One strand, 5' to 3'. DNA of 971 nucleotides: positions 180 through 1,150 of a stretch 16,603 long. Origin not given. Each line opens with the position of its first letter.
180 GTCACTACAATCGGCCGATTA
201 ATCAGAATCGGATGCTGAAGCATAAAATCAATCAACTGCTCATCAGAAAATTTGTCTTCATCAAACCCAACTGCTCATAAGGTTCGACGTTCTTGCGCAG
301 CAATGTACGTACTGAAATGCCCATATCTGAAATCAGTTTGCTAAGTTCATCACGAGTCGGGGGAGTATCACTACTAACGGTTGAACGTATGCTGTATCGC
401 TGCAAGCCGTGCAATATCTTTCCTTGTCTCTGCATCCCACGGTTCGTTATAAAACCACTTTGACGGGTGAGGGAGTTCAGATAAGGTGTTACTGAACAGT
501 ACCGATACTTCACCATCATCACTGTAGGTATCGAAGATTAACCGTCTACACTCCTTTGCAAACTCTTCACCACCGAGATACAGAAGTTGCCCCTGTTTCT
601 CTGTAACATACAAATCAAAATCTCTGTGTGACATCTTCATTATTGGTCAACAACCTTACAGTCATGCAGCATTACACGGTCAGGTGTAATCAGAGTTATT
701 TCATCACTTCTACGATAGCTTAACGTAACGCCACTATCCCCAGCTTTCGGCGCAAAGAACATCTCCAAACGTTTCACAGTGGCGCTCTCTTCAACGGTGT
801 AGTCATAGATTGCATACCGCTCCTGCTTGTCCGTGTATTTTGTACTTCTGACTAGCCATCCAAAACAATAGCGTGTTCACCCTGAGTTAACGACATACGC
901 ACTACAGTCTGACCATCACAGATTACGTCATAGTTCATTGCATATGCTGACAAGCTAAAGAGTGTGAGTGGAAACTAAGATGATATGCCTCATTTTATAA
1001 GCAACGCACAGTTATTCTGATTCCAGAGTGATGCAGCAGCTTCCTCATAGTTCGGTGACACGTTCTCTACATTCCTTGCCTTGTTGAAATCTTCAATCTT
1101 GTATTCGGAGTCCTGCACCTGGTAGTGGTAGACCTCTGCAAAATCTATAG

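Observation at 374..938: Degraded overlapping small-gene pair (frameshifted ~100-codon gene coupled by TAATG to an 88-aa gene)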

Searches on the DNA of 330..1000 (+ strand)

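Call 5: search_dna_similar(query=window:330-1000:+, collection=ecoli_genomes, mode=near, max_rows=20)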
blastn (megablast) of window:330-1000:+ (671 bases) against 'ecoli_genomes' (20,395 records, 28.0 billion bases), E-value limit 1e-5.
No match.

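Call 6: search_dna_similar(query=window:330-1000:+, collection=phages, mode=distant, max_rows=20)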
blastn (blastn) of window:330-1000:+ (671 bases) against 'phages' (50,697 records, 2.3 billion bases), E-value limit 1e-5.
No match.
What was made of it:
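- Tried and rejected: DNA search of 330-1000 against complete E. coli genomes and against phage records: no match (calls 5, 6).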

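Call 7: search_dna_similar(query=window:330-1000:+, collection=plasmids, mode=distant, max_rows=20)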
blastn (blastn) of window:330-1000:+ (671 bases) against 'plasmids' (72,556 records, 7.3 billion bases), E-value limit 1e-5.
Records with a match: 8; places in all: 8; records where one place covers at least 80% of the query: 0.
Best place of each record, by identity: >=99% 1; 95-99% 5; 90-95% 2.
By first word of the organism name: Klebsiella 4; Salmonella 2; Raoultella 1; Rouxiella 1.
By predicted mobility (MOB-suite, as given by PLSDB): conjugative 6; non-mobilizable 1; mobilizable 1.
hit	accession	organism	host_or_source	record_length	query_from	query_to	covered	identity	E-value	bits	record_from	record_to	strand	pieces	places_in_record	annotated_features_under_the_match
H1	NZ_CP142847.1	Klebsiella aerogenes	mulberry,mulberry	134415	1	40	6%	100.0%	4e-10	73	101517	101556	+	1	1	arsC: glutaredoxin-dependent arsenate reductase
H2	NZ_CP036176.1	Klebsiella huaxiensis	Homo sapiens,Pure Culture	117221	1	40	6%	97.5%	2e-8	69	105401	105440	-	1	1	arsC: glutaredoxin-dependent arsenate reductase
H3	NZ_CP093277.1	Raoultella sp. HC6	straw,soil sample,soil sample from ...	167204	1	40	6%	97.5%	2e-8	69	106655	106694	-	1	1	arsC: glutaredoxin-dependent arsenate reductase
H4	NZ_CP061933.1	Klebsiella michiganensis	Homo sapiens,Rectal swab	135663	1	40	6%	97.5%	2e-8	69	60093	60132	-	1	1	arsC: glutaredoxin-dependent arsenate reductase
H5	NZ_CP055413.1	Klebsiella grimontii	culture,Wastewater effluent sample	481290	1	40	6%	97.5%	2e-8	69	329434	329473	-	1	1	arsC: glutaredoxin-dependent arsenate reductase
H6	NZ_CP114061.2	Rouxiella badensis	whole organism,soil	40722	1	40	6%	95.0%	2e-7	64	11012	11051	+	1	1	arsC: glutaredoxin-dependent arsenate reductase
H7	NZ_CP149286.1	Salmonella enterica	Homo sapiens,single cell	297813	2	40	6%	94.9%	7e-7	63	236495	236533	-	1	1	arsC: glutaredoxin-dependent arsenate reductase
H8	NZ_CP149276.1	Salmonella enterica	Homo sapiens,single cell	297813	2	40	6%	94.9%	7e-7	63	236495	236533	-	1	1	arsC: glutaredoxin-dependent arsenate reductase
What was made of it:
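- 53..369 (-): 3' fragment of arsC (codons about 36-141), with a frameshift near 250-270. It abuts the stop of the 88-aa gene at a rearrangement scar. DNA hits to plasmid arsC genes (call 7).
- Tried and rejected: Plasmids matched only the 40-bp arsC edge (call 7).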

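Call 96: search_rna_families(source=L006, start=3200, end=4650, threshold=evalue, max_evalue=10)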
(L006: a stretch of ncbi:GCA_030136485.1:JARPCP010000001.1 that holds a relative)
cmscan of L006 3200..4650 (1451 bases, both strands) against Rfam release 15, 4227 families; matches with E-value up to 10: 7.
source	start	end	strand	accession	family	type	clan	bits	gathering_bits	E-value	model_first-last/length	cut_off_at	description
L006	3362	3454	-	RF01775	RsaOG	Gene; sRNA;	-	18.4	50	6.8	1-147/147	no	RNA S.aureus Orsay G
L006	3277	3350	+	RF04100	mir-493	Gene; miRNA;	-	17.6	68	5.5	1-89/89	no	mir-493 microRNA precursor family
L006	3970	4040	-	RF02625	WsnRNA46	Gene; sRNA;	-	17.3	65.3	4.3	43-110/151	no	Wolbachia sRNA 46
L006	3383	3471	+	RF00142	snoZ118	Gene; snRNA; snoRNA; CD-box;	-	17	48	9.8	1-108/108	no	Small nucleolar RNA Z118/Z121/Z120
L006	3741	3802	-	RF04111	MIR6274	Gene; miRNA;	-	16.8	80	9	1-107/107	no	MIR6274 microRNA precursor family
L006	4439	4494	+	RF01209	snR76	Gene; snRNA; snoRNA; CD-box;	CL00071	16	55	4.8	1-101/101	no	Small nucleolar RNA snR76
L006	4436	4487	+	RF01170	snoU61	Gene; snRNA; snoRNA; CD-box;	CL00067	15.2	55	7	1-84/84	no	Small nucleolar RNA U61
